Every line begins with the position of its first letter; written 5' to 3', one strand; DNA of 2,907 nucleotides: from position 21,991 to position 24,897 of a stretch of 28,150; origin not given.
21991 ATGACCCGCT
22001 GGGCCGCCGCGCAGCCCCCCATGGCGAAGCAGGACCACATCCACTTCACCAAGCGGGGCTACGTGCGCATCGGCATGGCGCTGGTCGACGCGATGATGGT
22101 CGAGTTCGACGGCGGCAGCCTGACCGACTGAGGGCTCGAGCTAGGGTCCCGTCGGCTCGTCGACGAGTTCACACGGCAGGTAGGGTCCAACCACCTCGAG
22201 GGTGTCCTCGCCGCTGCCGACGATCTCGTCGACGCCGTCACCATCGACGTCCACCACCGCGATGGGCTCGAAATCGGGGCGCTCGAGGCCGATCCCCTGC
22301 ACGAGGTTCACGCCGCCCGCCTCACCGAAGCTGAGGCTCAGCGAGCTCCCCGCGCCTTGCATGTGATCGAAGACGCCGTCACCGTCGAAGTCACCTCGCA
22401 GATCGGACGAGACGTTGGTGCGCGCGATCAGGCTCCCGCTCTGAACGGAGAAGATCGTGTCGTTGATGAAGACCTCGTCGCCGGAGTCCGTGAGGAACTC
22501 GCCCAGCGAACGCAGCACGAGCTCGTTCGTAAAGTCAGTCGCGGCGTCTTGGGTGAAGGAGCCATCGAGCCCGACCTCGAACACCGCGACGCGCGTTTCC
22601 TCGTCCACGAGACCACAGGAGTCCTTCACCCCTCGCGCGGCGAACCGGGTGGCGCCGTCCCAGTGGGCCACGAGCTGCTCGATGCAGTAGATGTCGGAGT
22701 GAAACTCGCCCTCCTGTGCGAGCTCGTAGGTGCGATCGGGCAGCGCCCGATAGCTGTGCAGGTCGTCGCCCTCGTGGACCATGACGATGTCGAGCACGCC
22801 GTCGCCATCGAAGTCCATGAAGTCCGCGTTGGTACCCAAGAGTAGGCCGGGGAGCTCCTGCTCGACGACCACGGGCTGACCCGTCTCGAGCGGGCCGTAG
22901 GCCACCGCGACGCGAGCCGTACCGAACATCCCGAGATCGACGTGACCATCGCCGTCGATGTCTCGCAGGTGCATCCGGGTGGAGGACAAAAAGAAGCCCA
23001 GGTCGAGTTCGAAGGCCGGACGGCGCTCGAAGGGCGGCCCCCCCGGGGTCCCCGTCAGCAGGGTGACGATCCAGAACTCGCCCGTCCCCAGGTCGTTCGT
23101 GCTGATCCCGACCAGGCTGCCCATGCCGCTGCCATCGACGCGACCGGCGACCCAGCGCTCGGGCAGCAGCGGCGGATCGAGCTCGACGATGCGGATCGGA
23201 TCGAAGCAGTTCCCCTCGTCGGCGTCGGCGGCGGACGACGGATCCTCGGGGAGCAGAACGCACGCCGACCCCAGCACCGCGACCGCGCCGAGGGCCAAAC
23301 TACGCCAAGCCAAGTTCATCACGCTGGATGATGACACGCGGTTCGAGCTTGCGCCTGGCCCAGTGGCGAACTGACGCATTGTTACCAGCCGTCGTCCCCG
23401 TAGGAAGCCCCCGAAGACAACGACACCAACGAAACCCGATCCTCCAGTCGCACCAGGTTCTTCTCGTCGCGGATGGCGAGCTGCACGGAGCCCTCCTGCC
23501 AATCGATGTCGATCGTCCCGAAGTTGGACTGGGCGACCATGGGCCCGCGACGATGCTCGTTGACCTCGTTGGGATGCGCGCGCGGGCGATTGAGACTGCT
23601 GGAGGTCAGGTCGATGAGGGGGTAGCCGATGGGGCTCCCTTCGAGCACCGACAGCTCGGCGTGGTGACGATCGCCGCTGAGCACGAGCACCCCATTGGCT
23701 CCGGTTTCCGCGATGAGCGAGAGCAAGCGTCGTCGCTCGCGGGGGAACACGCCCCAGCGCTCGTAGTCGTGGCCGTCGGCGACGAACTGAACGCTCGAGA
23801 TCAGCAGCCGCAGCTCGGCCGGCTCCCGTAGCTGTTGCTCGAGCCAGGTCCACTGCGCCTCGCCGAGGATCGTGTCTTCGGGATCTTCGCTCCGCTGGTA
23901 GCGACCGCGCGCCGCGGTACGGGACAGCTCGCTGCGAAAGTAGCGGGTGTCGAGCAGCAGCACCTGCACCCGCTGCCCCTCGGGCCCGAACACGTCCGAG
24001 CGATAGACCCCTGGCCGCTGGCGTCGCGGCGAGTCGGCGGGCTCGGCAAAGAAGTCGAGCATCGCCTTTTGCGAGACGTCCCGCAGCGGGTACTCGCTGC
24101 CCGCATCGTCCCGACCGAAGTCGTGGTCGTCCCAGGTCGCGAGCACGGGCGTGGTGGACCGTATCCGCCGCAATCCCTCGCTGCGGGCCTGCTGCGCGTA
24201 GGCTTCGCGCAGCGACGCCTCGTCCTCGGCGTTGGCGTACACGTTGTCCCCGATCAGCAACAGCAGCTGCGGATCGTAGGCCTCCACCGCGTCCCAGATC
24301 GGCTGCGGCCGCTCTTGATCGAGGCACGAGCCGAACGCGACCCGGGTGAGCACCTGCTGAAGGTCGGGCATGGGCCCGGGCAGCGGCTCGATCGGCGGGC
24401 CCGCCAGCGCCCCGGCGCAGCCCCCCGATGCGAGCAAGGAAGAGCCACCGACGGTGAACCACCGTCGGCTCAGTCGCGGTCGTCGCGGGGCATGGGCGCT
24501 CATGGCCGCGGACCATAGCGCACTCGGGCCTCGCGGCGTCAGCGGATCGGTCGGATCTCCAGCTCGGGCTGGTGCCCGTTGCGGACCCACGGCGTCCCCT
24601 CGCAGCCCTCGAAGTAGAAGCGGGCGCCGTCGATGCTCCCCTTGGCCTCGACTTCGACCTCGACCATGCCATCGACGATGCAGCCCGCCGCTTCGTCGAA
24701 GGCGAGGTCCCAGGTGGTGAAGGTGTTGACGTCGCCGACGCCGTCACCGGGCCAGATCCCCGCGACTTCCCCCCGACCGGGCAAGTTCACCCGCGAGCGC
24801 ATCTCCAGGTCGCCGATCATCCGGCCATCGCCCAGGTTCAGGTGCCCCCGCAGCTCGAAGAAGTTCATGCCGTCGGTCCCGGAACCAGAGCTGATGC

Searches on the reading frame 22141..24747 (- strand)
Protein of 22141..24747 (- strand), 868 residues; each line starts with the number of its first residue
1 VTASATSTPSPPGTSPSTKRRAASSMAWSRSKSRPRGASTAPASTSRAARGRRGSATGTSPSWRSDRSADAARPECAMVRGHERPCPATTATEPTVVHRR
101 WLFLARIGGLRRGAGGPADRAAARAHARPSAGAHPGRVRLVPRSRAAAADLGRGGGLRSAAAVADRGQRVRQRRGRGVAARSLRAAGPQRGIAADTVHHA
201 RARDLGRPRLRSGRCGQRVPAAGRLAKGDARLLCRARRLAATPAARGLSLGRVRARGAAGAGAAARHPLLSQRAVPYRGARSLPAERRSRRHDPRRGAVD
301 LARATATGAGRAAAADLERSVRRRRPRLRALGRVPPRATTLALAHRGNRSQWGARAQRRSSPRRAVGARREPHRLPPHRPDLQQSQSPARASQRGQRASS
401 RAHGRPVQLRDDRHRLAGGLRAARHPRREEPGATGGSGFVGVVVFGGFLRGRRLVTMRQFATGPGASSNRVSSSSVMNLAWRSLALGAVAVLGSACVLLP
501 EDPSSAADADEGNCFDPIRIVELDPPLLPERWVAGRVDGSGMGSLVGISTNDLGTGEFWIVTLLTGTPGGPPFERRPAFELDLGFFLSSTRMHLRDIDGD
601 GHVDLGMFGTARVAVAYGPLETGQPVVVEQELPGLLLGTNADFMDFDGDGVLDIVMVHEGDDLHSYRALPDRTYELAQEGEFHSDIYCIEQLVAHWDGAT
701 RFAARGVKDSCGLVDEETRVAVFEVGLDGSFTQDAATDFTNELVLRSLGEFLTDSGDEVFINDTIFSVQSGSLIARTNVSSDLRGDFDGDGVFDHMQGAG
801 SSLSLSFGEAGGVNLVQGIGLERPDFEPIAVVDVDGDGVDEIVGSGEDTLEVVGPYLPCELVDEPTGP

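Call 6: search_protein_families(library=pfam, proteins=[window:22141-24747:-], max_evalue=0.01)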
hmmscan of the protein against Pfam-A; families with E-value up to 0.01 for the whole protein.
window:22141-24747:- (868 aa): 2 families
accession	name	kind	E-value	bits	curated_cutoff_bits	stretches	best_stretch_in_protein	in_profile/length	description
PF13517.12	FG-GAP_3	-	2.9e-07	31.4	26.9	1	596-655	1-60/61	FG-GAP-like repeat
PF01839.29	FG-GAP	-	0.0078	16.5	22.1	0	829-843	5-19/37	FG-GAP repeat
